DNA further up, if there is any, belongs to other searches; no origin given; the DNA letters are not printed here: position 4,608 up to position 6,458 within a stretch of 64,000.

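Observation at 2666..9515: Four-component biotin carboxylase with two divergent carboxyltransferase subunits, coupled to a family III CoA-transferase and a GntR regulator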

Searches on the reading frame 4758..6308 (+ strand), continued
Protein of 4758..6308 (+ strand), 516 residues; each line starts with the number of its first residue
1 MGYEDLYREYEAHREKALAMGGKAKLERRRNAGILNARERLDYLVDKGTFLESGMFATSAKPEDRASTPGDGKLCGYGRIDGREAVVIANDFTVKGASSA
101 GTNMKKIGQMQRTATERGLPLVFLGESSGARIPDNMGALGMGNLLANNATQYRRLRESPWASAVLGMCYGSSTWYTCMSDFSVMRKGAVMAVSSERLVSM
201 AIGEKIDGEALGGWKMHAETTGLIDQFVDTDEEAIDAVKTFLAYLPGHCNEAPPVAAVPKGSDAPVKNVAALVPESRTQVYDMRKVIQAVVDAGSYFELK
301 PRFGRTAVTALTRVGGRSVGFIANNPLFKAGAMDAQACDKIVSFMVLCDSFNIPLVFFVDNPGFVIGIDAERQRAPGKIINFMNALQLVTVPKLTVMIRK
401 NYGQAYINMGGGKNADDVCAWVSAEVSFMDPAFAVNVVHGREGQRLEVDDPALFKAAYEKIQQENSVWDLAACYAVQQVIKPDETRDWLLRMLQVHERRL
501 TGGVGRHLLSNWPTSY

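Call 54: search_protein_families(library=ncbifam, proteins=[L053:19451-21157:+, L066:4610-6250:-, L038:12534-15179:+, L038:7850-8758:+, L038:15189-16055:+, L019:7407-8258:+, L071:17043-18218:+, L062:9432-10184:+, L062:10197-11231:+], max_evalue=0.00001)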
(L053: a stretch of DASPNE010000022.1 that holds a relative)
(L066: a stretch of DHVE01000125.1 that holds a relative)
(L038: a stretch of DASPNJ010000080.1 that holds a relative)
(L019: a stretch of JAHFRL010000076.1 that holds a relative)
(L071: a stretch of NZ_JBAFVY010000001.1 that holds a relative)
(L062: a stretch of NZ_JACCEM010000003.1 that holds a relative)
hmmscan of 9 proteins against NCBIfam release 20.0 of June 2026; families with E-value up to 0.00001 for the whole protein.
L053:19451-21157:+ (568 aa): 53 families (the best 25 are shown)
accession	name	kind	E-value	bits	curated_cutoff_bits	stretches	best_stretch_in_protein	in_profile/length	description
NF005713.0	PRK07525.1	subfamily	9.9e-131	437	620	1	11-562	10-577/592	sulfoacetaldehyde acetyltransferase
TIGR03457.1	sulphoacet_xsc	equivalog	9.9e-129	430.3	676.4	1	11-561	6-570/579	sulfoacetaldehyde acetyltransferase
TIGR00118.1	acolac_lg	equivalog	1.8e-112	376.7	538.35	1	8-550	2-537/557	biosynthetic-type acetolactate synthase large subunit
NF006052.0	PRK08199.1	subfamily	1.5e-111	373.4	539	1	4-553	5-543/559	thiamine pyrophosphate protein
NF004919.0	PRK06276.1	equivalog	3.8e-110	368.9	866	1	8-551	2-542/582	acetolactate synthase large subunit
NF004710.0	PRK06048.1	equivalog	1.4e-109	367.1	976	1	5-550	6-540/561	acetolactate synthase large subunit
NF006122.0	PRK08266.1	subfamily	6.9e-99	331.8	571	1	6-549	3-526/543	hypothetical protein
NF005039.0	PRK06456.1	equivalog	2.9e-96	323.2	868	1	8-552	3-549/572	acetolactate synthase large subunit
NF005860.0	PRK07789.1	equivalog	1.9e-93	313.9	881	1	4-551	31-582/615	acetolactate synthase large subunit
NF005651.0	PRK07418.1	subfamily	4.6e-90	302.6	942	1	4-548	16-560/617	acetolactate synthase large subunit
NF006524.0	PRK08978.1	equivalog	5.4e-90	302.2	738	1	8-550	2-527/548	acetolactate synthase 2 catalytic subunit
NF006187.0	PRK08322.1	equivalog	1.5e-89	301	509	1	12-549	7-530/548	acetolactate synthase large subunit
NF006319.0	PRK08527.1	equivalog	7.2e-88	295.4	905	1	7-548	4-539/565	acetolactate synthase large subunit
NF006016.1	PRK08155.1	equivalog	8.2e-88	295.2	870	1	6-550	2-535/554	acetolactate synthase large subunit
NF004772.0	PRK06112.1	subfamily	2e-87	293.9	673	1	5-552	12-564/578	acetolactate synthase catalytic subunit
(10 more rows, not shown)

L066:4610-6250:- (546 aa): 5 families
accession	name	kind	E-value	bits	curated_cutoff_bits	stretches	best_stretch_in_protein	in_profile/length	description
NF002550.0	PRK02106.1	subfamily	1.7e-155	518.8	605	1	10-541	4-534/563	choline dehydrogenase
TIGR01810.1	betA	equivalog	2.5e-131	439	732.1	1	13-541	1-527/532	choline dehydrogenase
TIGR03970.1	mycofact_MftG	equivalog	1.6e-95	320.9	387.45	2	13-319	2-308/487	mycofactocin dehydrogenase MftG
TIGR04542.1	GMC_mycofac_2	equivalog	9.4e-37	127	400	1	13-290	1-254/425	mycofactocin system GMC family oxidoreductase MftG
NF038210.1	GMC_mycofac_3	equivalog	9.6e-17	60.9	300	2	15-116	2-93/418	mycofactocin system GMC family oxidoreductase MftG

L038:12534-15179:+ (881 aa): 25 families
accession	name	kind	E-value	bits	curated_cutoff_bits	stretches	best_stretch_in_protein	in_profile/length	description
NF006757.0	PRK09277.1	subfamily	0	1292.9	686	1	5-879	5-884/888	aconitate hydratase AcnA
NF009520.0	PRK12881.1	subfamily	0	1265.4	905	1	6-880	5-891/893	aconitate hydratase AcnA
TIGR01341.1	aconitase_1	equivalog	0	1212.6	945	1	19-879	2-875/876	aconitate hydratase AcnA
TIGR02333.1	2met_isocit_dHY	equivalog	2.7e-257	856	1419.85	1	18-873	11-850/858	Fe/S-dependent 2-methylisocitrate dehydratase AcnD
NF005558.0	PRK07229.1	equivalog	3.7e-97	326.4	612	1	77-877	22-643/647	aconitate hydratase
TIGR01340.1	aconitase_mito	equivalog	1.5e-74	251.7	825.35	2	119-552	80-472/745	aconitate hydratase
TIGR01342.1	acon_putative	hypoth_equivalog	3.1e-68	230.6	719.15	2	147-554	65-408/655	putative aconitate hydratase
NF001614.1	PRK00402.1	subfamily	3.5e-38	131.4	385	1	207-553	115-412/415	aconitase/3-isopropylmalate dehydratase large subunit family protein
NF009116.0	PRK12466.1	subfamily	2e-36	125.6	531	1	205-553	122-463/472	3-isopropylmalate dehydratase large subunit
TIGR02086.1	IPMI_arch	subfamily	1.1e-33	116.6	410.15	1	171-553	87-407/411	3-isopropylmalate dehydratase/homoaconitate hydratase family large subunit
NF004016.0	PRK05478.1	subfamily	1.3e-31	109.7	510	1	209-553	125-461/468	3-isopropylmalate dehydratase large subunit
TIGR01343.1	hacA_fam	subfamily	7.1e-30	103.9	385.7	1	172-553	89-409/412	homoaconitate hydratase family protein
TIGR02083.1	LEU2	equivalog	5.2e-28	98.1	610.65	1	207-553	115-414/419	3-isopropylmalate dehydratase large subunit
NF008503.0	PRK11413.1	equivalog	3.7e-27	94.6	641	1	173-495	122-427/753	hydratase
NF040615.1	HacA_Meth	equivalog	1.6e-24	86.4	550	1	168-553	85-416/419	homoaconitase large subunit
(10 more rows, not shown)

L038:7850-8758:+ (302 aa): 7 families
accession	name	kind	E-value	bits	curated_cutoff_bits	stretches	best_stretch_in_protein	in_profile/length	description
TIGR02317.1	prpB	equivalog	7.1e-41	140.3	354.4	1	6-281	3-273/285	methylisocitrate lyase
NF008455.0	PRK11320.1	equivalog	1.3e-31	109.9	353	1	4-229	7-230/295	methylisocitrate lyase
TIGR02319.1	CPEP_Pphonmut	equivalog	7.7e-30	104.1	420.05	1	7-257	7-255/294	carboxyvinyl-carboxyphosphonate phosphorylmutase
TIGR02320.1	PEP_mutase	equivalog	3.6e-23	82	319.55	1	8-186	1-188/284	phosphoenolpyruvate mutase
TIGR02321.1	Pphn_pyruv_hyd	equivalog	4.9e-22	78.4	374.4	1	7-189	6-189/290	phosphonopyruvate hydrolase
NF011645.0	PRK15063.1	equivalog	1.8e-10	40.3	562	1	59-160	129-232/430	isocitrate lyase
TIGR01346.1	isocit_lyase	equivalog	2e-08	33.1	275.9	1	75-160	150-235/527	isocitrate lyase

L038:15189-16055:+ (288 aa): 8 families
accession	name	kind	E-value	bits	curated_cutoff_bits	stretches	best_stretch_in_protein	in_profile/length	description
TIGR02317.1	prpB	equivalog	1.6e-85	286.7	354.4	1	4-277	2-272/285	methylisocitrate lyase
NF008455.0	PRK11320.1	equivalog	4.4e-73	246.1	353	1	5-266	9-271/295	methylisocitrate lyase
TIGR02319.1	CPEP_Pphonmut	equivalog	1.4e-72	244.4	420.05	1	6-286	7-291/294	carboxyvinyl-carboxyphosphonate phosphorylmutase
TIGR02321.1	Pphn_pyruv_hyd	equivalog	2.6e-40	138.3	374.4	1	2-286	2-290/290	phosphonopyruvate hydrolase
TIGR02320.1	PEP_mutase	equivalog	2.8e-38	131.6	319.55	1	7-266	1-274/284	phosphoenolpyruvate mutase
TIGR01346.1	isocit_lyase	equivalog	5.5e-19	68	275.9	1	76-183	151-261/527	isocitrate lyase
NF011645.0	PRK15063.1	equivalog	1.1e-17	64.1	562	1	74-170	146-245/430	isocitrate lyase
NF005074.0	PRK06498.1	equivalog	3.1e-11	42.6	446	1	75-158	178-265/531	isocitrate lyase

L019:7407-8258:+ (283 aa): 0 families

L071:17043-18218:+ (391 aa): 1 family
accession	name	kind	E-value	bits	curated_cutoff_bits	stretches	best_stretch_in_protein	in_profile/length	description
TIGR03248.1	galactar-dH20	equivalog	2.1e-39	135.4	730.85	1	9-378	107-493/507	galactarate dehydratase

L062:9432-10184:+ (250 aa): 0 families

L062:10197-11231:+ (344 aa): 1 family
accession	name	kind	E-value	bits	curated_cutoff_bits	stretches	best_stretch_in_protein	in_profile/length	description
NF040624.1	HadA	equivalog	6.4e-06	26.5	180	0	195-232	15-52/144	(3R)-hydroxyacyl-ACP dehydratase subunit HadA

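Call 72: find_encoding_contigs(protein=P0056, flank=10000, max_places=1)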
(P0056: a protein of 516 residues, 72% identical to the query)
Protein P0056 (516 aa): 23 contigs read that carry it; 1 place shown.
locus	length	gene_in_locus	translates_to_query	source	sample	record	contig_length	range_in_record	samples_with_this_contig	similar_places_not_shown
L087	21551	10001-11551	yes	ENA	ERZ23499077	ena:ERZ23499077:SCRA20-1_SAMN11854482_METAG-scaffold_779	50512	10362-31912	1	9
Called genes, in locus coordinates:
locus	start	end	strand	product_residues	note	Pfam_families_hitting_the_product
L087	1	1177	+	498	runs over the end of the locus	PF04293:SpoVR, PF24755:SpoVR_C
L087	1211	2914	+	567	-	PF02538:Hydantoinase_B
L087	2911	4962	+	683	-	PF05378:Hydant_A_N, PF01968:Hydantoinase_A, PF19278:Hydant_A_C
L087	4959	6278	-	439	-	PF03972:MmgE_PrpD_N, PF19305:MmgE_PrpD_C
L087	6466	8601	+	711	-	PF02629:CoA_binding, PF13380:CoA_binding_2, PF13607:Succ_CoA_lig, PF19045:Ligase_CoA_2, PF13549:ATP-grasp_5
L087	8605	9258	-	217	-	-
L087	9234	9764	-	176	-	-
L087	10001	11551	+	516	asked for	PF01039:Carboxyl_trans, PF03255:ACCA (weak)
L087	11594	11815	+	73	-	PF25917:BSH_RND (weak), PF25919:BSH_CusB (faint), PF25973:BSH_CzcB (faint), PF00364:Biotin_lipoyl, PF25984:BSH_YknX (faint), PF13692:Glyco_trans_1_4 (weak)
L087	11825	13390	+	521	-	PF01039:Carboxyl_trans, PF03255:ACCA (weak)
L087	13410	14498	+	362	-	PF05935:Arylsulfotrans, PF14269:Arylsulfotran_2, PF13360:PQQ_2, PF05935:Arylsulfotrans (weak)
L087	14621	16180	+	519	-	PF00501:AMP-binding, PF13193:AMP-binding_C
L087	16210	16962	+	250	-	PF04831:POPDC1-3, PF00027:cNMP_binding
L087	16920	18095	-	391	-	PF02515:CoA_transf_3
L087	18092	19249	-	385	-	PF02515:CoA_transf_3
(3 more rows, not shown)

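Call 73: find_encoding_contigs(protein=P0103, flank=10000, max_places=1)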
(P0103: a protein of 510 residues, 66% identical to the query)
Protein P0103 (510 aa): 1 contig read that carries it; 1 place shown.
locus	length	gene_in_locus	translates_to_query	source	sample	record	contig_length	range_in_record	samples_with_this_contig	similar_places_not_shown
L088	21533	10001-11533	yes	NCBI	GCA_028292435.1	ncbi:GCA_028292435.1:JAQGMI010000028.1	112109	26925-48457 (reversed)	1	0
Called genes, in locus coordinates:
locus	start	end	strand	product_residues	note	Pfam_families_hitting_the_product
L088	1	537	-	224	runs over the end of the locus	PF03737:RraA-like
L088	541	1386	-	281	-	PF00881:Nitroreductase, PF28600:Nitroreductase_C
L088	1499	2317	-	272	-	PF01408:GFO_IDH_MocA (faint), PF03447:NAD_binding_3, PF01958:Asp_DH_C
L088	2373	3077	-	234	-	PF01208:URO-D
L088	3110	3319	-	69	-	-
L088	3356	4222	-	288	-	PF13714:PEP_mutase, PF00463:ICL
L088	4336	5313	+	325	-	PF03401:TctC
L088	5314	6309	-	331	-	PF03401:TctC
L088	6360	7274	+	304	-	PF13714:PEP_mutase, PF00463:ICL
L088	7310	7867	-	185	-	PF01814:Hemerythrin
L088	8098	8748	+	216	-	PF00392:GntR, PF07729:FCD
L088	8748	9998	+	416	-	PF02515:CoA_transf_3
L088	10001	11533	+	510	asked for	PF01039:Carboxyl_trans, PF03255:ACCA (weak)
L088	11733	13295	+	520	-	PF01039:Carboxyl_trans, PF03255:ACCA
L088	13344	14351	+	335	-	PF13379:NMT1_2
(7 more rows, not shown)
